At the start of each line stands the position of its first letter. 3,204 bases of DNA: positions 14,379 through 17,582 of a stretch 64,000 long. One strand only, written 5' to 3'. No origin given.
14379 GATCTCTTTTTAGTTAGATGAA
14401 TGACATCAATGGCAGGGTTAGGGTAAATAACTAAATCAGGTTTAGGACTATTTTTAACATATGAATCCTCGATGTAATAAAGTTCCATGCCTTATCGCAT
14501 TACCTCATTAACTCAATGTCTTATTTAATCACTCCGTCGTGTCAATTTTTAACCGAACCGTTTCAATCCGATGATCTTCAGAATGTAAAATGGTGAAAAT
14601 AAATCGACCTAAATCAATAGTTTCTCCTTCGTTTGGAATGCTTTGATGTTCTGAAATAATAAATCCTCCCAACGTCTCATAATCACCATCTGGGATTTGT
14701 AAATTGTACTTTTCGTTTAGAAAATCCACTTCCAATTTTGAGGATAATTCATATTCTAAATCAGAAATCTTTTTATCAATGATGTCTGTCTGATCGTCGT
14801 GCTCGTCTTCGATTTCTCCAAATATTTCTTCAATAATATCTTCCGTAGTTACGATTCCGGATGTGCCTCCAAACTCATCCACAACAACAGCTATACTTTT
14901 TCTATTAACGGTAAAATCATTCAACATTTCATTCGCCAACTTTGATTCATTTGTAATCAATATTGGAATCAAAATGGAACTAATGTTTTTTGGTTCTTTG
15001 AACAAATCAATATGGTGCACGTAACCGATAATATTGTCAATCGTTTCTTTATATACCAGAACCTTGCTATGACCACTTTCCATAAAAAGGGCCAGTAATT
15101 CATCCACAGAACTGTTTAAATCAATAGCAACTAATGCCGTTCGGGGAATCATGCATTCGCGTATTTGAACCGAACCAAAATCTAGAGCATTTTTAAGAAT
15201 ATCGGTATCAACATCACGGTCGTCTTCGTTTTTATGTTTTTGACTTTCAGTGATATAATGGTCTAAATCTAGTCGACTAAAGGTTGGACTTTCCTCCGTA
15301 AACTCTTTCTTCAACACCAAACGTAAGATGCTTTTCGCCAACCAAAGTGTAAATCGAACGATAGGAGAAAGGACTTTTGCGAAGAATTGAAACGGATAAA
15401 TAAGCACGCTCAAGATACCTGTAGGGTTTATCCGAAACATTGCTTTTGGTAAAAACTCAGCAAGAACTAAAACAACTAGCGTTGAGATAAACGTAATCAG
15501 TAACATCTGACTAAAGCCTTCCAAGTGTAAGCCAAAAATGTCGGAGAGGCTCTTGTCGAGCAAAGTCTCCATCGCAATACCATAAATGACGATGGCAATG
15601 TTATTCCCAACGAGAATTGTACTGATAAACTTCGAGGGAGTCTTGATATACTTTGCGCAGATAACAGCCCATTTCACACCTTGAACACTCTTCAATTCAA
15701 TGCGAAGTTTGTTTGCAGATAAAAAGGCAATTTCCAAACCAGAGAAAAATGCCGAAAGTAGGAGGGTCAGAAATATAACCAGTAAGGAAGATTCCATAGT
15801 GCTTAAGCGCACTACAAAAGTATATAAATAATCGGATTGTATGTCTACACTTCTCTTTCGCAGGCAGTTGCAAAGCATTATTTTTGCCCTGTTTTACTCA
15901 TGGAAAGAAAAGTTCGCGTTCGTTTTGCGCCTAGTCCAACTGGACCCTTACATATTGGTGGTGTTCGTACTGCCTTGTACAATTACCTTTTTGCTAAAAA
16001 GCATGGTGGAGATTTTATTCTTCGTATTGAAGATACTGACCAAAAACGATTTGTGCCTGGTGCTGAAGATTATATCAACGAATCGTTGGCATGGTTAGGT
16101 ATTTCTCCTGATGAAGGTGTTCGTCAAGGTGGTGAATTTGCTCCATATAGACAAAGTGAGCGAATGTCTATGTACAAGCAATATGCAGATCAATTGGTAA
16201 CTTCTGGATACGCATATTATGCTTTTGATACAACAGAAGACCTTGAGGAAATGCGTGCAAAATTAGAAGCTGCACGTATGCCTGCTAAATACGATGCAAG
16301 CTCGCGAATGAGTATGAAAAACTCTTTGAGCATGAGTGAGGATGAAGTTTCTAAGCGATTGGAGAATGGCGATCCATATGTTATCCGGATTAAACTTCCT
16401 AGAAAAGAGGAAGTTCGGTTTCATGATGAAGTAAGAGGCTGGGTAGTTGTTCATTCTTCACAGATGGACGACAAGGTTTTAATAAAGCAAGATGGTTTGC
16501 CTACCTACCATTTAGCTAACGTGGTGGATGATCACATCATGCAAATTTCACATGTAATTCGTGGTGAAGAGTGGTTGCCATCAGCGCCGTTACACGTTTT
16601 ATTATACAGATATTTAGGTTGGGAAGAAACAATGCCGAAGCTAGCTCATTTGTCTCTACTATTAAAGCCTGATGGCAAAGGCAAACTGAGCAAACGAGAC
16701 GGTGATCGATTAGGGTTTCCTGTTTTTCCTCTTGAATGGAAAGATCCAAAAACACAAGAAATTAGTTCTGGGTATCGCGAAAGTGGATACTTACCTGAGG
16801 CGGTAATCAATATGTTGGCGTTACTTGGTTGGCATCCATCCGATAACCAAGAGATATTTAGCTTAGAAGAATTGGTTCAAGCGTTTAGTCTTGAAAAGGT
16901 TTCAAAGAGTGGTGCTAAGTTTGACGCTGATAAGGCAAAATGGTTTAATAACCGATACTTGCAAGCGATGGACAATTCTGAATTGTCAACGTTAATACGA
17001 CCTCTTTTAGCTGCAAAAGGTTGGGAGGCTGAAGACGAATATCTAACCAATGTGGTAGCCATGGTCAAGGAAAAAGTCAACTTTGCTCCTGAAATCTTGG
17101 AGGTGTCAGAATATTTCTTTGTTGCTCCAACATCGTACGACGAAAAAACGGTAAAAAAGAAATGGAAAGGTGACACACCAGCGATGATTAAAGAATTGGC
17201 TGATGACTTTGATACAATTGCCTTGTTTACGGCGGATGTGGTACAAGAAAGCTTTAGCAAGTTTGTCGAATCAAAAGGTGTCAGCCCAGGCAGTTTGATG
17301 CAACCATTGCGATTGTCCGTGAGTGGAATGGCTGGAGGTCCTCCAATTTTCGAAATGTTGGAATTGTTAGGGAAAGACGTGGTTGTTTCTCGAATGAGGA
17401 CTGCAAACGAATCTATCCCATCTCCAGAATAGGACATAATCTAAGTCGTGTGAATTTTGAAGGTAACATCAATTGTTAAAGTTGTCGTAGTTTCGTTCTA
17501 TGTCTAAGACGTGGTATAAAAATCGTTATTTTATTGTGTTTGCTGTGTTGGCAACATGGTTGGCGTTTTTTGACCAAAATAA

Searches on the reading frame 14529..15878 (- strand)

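Call 7: search_protein_families(library=pfam, proteins=[window:14529-15878:-], max_evalue=0.01)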
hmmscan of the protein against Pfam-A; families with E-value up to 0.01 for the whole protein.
window:14529-15878:- (449 aa): 3 families
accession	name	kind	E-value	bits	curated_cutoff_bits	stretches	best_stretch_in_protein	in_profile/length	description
PF01595.25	CNNM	-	1.5e-36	126.2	28.4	1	34-215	2-174/181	Cyclin M transmembrane N-terminal domain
PF03471.22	CorC_HlyC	-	3.5e-19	69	27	1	370-445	2-79/81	Transporter associated domain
PF00571.33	CBS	-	1.3e-09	38.7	24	1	244-295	4-54/57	CBS domain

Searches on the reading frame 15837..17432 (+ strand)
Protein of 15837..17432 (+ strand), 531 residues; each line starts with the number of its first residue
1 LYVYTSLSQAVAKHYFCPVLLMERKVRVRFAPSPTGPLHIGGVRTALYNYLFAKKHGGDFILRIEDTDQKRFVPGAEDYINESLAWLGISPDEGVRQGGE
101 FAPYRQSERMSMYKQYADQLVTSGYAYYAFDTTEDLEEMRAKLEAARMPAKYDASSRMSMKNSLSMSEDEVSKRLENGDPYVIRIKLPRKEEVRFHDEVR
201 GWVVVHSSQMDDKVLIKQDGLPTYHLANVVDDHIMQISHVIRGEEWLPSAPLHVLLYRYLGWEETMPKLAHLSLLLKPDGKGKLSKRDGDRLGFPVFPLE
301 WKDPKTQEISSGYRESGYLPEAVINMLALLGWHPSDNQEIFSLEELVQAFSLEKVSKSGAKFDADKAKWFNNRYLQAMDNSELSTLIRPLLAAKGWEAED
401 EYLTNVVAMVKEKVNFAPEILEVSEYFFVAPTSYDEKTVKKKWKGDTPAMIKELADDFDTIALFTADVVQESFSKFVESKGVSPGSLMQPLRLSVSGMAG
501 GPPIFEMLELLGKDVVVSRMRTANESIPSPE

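Call 7: search_protein_families(library=pfam, proteins=[window:15837-17432:+], max_evalue=0.01)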
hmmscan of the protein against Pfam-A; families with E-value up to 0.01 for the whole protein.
window:15837-17432:+ (531 aa): 2 families
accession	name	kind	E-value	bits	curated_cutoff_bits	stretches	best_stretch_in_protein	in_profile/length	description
PF00749.27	tRNA-synt_1c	-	1.1e-96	323.9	23.4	1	25-369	1-314/314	tRNA synthetases class I (E and Q), catalytic domain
PF19269.4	Anticodon_2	-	1.6e-31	110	23.6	1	390-523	9-140/141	Anticodon binding domain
